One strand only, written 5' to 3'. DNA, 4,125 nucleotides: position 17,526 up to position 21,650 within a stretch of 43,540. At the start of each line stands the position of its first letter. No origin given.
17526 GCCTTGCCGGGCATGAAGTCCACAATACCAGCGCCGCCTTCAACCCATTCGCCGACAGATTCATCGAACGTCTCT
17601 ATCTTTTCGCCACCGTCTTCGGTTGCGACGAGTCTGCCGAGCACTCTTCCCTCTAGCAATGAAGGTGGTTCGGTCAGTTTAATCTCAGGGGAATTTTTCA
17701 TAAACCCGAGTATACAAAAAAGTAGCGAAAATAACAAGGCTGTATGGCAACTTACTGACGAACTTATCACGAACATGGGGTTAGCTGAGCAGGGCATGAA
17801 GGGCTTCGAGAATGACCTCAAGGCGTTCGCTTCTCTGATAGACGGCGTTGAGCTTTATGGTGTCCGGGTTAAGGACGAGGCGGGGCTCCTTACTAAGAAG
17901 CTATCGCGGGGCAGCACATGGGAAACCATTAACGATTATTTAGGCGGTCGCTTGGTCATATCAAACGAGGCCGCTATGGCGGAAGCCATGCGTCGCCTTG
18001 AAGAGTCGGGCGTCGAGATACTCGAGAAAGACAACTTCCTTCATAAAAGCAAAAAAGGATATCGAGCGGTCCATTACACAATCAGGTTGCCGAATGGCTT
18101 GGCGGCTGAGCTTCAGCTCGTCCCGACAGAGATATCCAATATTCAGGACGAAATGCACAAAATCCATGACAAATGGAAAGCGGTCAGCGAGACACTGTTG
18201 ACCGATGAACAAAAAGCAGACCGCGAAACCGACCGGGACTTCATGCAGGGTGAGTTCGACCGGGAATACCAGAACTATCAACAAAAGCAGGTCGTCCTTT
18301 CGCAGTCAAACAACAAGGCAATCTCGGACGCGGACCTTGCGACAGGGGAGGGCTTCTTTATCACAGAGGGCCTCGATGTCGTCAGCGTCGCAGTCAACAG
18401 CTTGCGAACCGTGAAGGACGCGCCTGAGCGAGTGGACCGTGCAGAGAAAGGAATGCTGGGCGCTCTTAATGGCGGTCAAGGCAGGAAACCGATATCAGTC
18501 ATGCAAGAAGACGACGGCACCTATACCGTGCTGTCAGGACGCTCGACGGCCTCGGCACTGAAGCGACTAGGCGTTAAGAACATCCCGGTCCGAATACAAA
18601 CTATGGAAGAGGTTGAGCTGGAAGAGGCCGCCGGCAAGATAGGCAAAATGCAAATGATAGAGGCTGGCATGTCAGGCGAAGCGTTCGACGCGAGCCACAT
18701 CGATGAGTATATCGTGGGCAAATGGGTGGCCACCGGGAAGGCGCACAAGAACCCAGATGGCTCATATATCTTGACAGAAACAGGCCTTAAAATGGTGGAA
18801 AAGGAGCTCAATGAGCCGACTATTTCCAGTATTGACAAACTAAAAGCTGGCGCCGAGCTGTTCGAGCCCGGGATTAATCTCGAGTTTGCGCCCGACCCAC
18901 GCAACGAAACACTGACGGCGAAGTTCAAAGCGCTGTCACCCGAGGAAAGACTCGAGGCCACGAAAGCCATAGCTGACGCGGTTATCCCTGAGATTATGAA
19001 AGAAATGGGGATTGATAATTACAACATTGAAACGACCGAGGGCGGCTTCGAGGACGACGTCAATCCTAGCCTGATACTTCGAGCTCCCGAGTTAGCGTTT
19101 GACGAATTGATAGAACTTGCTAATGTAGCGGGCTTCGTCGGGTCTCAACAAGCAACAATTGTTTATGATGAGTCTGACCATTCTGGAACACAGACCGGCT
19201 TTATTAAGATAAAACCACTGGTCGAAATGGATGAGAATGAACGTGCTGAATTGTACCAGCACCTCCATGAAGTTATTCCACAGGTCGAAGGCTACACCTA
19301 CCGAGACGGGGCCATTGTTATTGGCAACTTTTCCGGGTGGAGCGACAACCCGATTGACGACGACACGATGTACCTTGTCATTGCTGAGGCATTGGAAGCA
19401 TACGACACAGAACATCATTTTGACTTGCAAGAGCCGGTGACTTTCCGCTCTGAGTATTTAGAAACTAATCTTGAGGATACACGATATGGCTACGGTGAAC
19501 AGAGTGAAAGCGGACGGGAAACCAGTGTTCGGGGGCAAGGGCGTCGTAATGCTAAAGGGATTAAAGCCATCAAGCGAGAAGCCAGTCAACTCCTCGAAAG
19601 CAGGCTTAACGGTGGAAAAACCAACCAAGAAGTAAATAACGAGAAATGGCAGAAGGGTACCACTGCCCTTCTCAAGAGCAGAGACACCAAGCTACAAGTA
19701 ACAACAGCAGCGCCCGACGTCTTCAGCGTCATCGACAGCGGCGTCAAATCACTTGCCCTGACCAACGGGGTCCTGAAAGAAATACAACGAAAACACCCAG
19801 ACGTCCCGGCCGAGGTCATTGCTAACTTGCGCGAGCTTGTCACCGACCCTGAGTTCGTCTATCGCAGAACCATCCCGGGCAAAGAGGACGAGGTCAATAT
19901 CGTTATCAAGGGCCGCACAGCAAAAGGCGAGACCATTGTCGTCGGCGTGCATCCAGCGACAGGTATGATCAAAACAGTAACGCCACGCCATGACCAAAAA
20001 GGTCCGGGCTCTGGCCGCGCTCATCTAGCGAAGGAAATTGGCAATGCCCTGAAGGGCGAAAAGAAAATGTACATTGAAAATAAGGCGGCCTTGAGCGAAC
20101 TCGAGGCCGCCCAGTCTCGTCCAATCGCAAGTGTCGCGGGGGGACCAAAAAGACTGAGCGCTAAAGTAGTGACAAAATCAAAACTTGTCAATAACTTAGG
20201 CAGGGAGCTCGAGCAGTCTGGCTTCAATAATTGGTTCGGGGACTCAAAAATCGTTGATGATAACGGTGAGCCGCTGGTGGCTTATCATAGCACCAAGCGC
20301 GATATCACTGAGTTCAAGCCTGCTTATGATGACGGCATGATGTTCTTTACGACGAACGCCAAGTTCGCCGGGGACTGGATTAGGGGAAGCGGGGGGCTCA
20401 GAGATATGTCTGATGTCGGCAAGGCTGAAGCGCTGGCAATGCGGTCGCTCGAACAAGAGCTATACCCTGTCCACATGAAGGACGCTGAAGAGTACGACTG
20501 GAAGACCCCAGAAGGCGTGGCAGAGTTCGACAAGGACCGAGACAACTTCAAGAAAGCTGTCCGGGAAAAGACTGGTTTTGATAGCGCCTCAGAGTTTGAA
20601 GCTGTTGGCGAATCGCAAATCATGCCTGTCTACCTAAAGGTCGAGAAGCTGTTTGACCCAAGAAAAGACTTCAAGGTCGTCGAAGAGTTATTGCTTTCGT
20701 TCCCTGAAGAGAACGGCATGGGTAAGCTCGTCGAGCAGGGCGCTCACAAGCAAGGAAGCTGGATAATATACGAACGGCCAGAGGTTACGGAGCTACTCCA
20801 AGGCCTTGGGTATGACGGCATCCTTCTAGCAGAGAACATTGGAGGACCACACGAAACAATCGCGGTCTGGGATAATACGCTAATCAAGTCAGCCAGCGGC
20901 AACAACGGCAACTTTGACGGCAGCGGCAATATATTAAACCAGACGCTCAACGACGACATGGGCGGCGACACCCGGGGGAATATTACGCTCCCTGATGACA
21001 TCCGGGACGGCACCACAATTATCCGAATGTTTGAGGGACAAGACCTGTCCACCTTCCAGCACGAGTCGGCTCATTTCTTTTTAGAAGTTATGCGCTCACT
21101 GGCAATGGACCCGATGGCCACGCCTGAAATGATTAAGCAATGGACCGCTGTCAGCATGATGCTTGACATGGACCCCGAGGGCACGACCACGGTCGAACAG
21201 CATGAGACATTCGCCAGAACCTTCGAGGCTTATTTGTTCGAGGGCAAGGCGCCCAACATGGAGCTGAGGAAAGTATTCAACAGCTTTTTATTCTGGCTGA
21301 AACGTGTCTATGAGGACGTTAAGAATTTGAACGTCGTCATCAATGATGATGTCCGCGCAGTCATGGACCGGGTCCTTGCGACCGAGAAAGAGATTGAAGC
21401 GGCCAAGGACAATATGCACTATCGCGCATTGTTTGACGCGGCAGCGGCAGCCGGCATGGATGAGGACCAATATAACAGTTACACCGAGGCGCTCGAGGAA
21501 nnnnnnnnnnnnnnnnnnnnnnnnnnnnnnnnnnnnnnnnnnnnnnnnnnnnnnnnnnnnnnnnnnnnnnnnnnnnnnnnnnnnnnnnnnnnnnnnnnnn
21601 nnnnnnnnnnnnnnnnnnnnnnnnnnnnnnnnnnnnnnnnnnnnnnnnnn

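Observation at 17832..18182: RelA/SpoT-type (alarmone synthetase / toxSAS-like) domain built into a virion-internal ejection protein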

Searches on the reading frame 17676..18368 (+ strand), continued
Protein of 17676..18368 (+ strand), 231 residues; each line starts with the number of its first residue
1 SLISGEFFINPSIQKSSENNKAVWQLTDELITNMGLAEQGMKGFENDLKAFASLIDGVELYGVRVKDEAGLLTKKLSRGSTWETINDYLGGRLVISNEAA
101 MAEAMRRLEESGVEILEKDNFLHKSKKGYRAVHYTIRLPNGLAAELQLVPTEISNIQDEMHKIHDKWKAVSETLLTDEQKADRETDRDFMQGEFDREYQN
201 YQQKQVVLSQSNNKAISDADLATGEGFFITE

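Call 48: fold_search(model_id=the predicted structure, library=viral)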
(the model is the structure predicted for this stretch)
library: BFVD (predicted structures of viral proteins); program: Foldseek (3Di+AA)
matches with E <= 10: 542; with E <= 0.001: 18
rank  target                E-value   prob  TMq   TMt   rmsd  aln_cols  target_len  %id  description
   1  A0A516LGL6            2.0e-12  1.00  0.84  0.13   2.5       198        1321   24  (no name in the UniProt tables at hand)
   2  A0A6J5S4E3            7.6e-10  1.00  0.73  0.33   3.9       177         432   21  RelA/SpoT [uncultured Caudovirales phage]
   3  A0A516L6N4            1.1e-09  1.00  0.77  0.15   3.4       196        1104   17  (no name in the UniProt tables at hand)
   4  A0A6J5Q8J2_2          2.5e-09  1.00  0.72  0.14   3.3       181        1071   22  RelA/SpoT [uncultured Caudovirales phage]
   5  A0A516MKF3            1.1e-08  1.00  0.63  0.24   4.6       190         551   19  (no name in the UniProt tables at hand)
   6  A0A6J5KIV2            6.2e-08  1.00  0.61  0.13   4.8       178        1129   18  DdrB-like domain-containing protein [uncultured Caudovirales phage]
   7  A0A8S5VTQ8            1.3e-07  1.00  0.69  0.57   5.0       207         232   14  (no name in the UniProt tables at hand)
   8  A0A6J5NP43            1.4e-07  1.00  0.78  0.15   2.3       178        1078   17  Uncharacterized protein [uncultured Caudovirales phage]
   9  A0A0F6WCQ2            1.4e-07  1.00  0.69  0.53   3.1       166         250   16  RelA/SpoT family protein [Sinorhizobium phage phiN3]
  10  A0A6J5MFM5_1          1.8e-07  1.00  0.72  0.15   4.3       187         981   18  ART-PolyVal-like domain-containing protein [uncultured Caudovirales phage]
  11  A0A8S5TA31            1.7e-06  1.00  0.66  0.60   4.2       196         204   13  Tas1 [Siphoviridae sp. ctprd3]
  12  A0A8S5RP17            2.0e-06  1.00  0.65  0.59   3.6       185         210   14  GTP pyrophosphokinase YjbM [virus sp. ctBS918]
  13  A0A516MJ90            2.9e-06  1.00  0.67  0.33   3.4       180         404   16  (no name in the UniProt tables at hand)
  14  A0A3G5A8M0            3.3e-06  1.00  0.65  0.20   3.7       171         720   19  Glycosyltransferase [Hyperionvirus sp.]
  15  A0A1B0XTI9            7.9e-06  1.00  0.67  0.19   6.1       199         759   18  (no name in the UniProt tables at hand)
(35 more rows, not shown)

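Call 58: search_protein_families(library=pfam, proteins=[P0001, P0002, P0003, P0008, P0004, P0005, P0010], max_evalue=0.001)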
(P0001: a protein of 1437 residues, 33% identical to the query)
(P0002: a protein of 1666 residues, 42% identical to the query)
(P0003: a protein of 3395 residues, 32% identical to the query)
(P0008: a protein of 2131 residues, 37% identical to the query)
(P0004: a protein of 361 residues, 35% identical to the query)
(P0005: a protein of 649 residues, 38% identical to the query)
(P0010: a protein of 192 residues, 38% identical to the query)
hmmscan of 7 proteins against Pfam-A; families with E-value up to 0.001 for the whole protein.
P0001 (1437 aa): 2 families
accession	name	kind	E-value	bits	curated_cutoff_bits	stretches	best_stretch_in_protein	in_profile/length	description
PF18763.7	ddrB-ParB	-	6.9e-30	104.1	27.6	1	398-525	2-119/121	ddrB-like ParB superfamily domain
PF04607.23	RelA_SpoT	-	5.3e-10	40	27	1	1212-1322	2-110/113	Region found in RelA / SpoT proteins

P0002 (1666 aa): 0 families

P0003 (3395 aa): 3 families
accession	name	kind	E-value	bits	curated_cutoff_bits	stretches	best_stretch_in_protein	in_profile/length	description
PF18857.6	LPD38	-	1.4e-27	97.4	27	1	3053-3255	1-171/189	Large polyvalent protein associated domain 38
PF18763.7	ddrB-ParB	-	2.1e-11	44.4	27.6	1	807-929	2-109/121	ddrB-like ParB superfamily domain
PF04607.23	RelA_SpoT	-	2.6e-08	34.5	27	1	1325-1422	2-105/113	Region found in RelA / SpoT proteins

P0008 (2131 aa): 0 families

P0004 (361 aa): 1 family
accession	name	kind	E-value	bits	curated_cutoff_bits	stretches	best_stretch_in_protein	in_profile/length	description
PF04607.23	RelA_SpoT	-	0.00016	22.4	27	1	217-301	2-91/113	Region found in RelA / SpoT proteins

P0005 (649 aa): 1 family
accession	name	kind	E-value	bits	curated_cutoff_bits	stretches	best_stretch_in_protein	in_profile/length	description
PF04607.23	RelA_SpoT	-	2.7e-08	34.5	27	1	416-498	2-89/113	Region found in RelA / SpoT proteins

P0010 (192 aa): 1 family
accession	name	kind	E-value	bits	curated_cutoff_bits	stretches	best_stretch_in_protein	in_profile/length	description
PF04607.23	RelA_SpoT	-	1.5e-06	28.9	27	1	55-153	2-108/113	Region found in RelA / SpoT proteins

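Call 84: find_homologous_proteins(query=A1, max_evalue=1e-10)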
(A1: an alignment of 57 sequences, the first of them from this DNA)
Query A1 (57 sequences) (186 aa, profile of the alignment): 2 proteins with E <= 1e-10 among 5455 candidates.
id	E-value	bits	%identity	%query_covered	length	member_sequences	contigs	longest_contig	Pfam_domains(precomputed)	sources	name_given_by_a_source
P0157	1.1e-34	138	38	62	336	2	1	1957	-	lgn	-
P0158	2.6e-28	117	33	52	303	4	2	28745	-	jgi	-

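Call 92: find_encoding_contigs(protein=P0158, flank=10000, max_places=3)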
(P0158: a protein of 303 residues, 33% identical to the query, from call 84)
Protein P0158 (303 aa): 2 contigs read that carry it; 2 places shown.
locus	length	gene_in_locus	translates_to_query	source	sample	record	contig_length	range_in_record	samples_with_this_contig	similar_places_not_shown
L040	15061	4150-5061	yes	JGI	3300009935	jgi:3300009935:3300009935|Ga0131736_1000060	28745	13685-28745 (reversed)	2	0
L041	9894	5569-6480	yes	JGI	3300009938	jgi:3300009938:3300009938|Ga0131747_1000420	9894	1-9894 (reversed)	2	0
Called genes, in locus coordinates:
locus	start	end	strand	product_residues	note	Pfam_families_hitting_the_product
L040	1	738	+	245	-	?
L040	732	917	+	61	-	-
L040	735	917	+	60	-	-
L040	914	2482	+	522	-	PF00501:AMP-binding, PF13193:AMP-binding_C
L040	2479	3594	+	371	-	PF17170:DUF5128 (weak)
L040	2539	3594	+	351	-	PF17170:DUF5128 (weak)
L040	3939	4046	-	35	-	-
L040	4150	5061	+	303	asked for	-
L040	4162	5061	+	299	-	-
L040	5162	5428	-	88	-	-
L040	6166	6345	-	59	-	-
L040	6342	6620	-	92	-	-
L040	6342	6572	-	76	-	-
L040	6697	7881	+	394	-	-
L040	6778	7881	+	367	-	-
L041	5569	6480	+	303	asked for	-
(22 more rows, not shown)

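Call 93: search_protein_families(library=phrogs, proteins=[L004:534-2108:+, L004:3668-4768:+, L004:13846-14910:+, L007:110-3772:+, L007:4893-7991:+], max_evalue=0.00001)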
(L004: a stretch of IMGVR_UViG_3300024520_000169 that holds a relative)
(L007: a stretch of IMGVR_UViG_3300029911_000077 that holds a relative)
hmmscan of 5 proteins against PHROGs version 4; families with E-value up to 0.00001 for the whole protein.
L004:534-2108:+ (525 aa): 2 families
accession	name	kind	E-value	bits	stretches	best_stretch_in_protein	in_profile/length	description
phrog_578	-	connector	1.4e-101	341.5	1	3-520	6-465/486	head closure Hc3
phrog_19101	-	unknown function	8.1e-09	35.4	1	459-523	525-589/595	-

L004:3668-4768:+ (367 aa): 1 family
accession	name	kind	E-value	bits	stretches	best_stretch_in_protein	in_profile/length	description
phrog_36852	-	unknown function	1.4e-11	45.4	0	43-168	32-157/305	-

L004:13846-14910:+ (355 aa): 1 family
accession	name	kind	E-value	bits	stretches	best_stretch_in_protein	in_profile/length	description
phrog_26190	-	unknown function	4.6e-08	33.7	1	2-87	2-89/260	-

L007:110-3772:+ (1221 aa): 3 families
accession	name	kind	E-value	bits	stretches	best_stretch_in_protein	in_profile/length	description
phrog_376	-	tail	2.3e-97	328.1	1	189-1206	78-711/712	tail protein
phrog_15566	-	tail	6.8e-55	187.6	2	586-886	31-328/552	tail protein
phrog_30010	-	unknown function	4.3e-29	102.7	1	745-873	207-337/517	-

L007:4893-7991:+ (1033 aa): 2 families
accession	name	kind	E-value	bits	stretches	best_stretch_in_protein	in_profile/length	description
phrog_35577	-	unknown function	2.8e-11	44.5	1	480-592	29-144/331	-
phrog_2013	-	tail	1.5e-06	28.3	1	479-563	487-570/657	lytic tail protein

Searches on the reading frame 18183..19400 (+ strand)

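Call 25: search_protein_families(library=pfam, proteins=[window:18183-19400:+], max_evalue=0.1)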
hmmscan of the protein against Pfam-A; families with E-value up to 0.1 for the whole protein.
window:18183-19400:+ (406 aa): 2 families
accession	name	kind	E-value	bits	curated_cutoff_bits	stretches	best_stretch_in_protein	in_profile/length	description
PF02195.25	ParB_N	-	0.018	15.5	26.3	0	102-148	41-87/95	ParB N-terminal domain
PF23984.1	DUF7307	-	0.058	13.8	27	0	258-309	28-80/129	Pam3 gp33-like protein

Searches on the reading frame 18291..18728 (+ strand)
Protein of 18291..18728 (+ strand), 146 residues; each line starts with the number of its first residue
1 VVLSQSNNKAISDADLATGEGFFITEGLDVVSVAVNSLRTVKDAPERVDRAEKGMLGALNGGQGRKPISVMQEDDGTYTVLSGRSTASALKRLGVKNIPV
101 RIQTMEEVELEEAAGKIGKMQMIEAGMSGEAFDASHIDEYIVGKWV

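Call 59: search_protein_families(library=pfam, proteins=[window:18291-18728:+], max_evalue=5)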
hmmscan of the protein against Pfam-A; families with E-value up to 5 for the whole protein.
window:18291-18728:+ (146 aa): 1 family
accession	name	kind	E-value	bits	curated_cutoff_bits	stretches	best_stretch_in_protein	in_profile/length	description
PF02195.25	ParB_N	-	0.043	14.3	26.3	1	66-112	41-87/95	ParB N-terminal domain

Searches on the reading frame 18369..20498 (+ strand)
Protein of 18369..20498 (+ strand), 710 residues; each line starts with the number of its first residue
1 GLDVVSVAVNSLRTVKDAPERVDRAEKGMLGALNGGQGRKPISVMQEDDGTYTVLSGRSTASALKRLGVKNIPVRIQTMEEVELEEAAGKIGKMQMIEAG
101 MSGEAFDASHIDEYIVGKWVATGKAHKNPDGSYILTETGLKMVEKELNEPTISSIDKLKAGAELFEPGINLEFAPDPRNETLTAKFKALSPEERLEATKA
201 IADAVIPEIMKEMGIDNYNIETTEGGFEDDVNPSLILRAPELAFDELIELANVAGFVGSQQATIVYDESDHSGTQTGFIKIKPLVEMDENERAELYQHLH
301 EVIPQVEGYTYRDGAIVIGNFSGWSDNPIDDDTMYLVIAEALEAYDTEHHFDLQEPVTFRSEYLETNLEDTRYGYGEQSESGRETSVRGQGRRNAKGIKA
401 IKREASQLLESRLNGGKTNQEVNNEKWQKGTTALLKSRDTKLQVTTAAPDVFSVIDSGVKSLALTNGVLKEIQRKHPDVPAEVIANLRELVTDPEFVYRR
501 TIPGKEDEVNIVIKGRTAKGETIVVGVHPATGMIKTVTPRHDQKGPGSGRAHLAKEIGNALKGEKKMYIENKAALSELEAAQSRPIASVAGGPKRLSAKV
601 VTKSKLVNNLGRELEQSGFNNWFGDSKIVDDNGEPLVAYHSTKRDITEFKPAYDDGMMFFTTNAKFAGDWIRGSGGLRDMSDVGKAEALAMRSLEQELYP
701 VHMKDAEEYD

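Call 26: search_protein_families(library=ncbifam, proteins=[window:18369-20498:+], max_evalue=0.1)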
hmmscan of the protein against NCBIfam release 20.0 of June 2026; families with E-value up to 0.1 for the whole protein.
window:18369-20498:+ (710 aa): 2 families
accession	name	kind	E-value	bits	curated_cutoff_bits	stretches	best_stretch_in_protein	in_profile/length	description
NF033589.0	staphy_B_SbnI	equivalog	0.017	14.5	350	1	39-83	41-85/254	bifunctional transcriptional regulator/O-phospho-L-serine synthase SbnI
TIGR04285.1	nucleoid_noc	exception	0.047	13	315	0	40-85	40-84/255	nucleoid occlusion protein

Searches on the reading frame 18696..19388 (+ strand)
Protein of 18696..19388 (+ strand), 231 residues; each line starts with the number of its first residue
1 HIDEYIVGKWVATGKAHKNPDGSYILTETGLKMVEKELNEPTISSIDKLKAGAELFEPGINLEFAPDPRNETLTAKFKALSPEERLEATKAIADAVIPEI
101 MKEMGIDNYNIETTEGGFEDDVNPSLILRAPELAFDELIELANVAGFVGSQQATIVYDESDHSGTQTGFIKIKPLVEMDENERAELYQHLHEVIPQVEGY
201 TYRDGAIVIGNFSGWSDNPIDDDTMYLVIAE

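Call 59: search_protein_families(library=pfam, proteins=[window:18696-19388:+], max_evalue=5)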
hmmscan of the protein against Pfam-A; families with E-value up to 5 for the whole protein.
window:18696-19388:+ (231 aa): 1 family
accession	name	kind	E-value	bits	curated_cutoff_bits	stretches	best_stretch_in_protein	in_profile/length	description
PF23984.1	DUF7307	-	0.027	14.9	27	1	87-138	28-80/129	Pam3 gp33-like protein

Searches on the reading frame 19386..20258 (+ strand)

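Call 59: search_protein_families(library=pfam, proteins=[window:19386-20258:+], max_evalue=5)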
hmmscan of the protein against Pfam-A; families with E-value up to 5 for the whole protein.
window:19386-20258:+ (291 aa): 1 family
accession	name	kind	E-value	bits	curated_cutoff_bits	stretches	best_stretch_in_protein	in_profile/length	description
PF18819.6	MuF_C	-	0.0033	18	27.6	1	131-191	3-61/103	Phage MuF-C-terminal domain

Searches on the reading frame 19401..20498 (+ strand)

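Call 25: search_protein_families(library=pfam, proteins=[window:19401-20498:+], max_evalue=0.1)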
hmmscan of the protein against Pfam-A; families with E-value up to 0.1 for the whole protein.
window:19401-20498:+ (366 aa): 2 families
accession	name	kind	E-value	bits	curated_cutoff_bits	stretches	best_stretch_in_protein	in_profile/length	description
PF18760.7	ART-PolyVal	-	3.9e-06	28.1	31.2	1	286-327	1-45/140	ADP-Ribosyltransferase in polyvalent proteins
PF18819.6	MuF_C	-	0.0049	17.4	27.6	1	126-186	3-61/103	Phage MuF-C-terminal domain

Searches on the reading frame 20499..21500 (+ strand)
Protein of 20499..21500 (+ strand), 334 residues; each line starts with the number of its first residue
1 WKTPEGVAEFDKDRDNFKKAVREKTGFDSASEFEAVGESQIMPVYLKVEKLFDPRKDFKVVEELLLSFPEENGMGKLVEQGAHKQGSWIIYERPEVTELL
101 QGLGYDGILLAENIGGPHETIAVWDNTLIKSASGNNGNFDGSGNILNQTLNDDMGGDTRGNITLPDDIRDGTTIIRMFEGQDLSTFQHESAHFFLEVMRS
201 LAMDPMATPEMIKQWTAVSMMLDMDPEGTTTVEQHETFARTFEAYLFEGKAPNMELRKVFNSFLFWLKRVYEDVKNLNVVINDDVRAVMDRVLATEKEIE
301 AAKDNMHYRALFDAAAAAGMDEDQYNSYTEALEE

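Call 25: search_protein_families(library=pfam, proteins=[window:20499-21500:+], max_evalue=0.1)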
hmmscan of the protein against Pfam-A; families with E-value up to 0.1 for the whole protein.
window:20499-21500:+ (334 aa): 2 families
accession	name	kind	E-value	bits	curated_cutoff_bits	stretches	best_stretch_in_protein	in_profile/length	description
PF18760.7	ART-PolyVal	-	1.2e-08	36.3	31.2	1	5-139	15-140/140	ADP-Ribosyltransferase in polyvalent proteins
PF20009.4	GEVED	-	0.019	16.2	24.4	1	135-179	10-54/78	GEVED domain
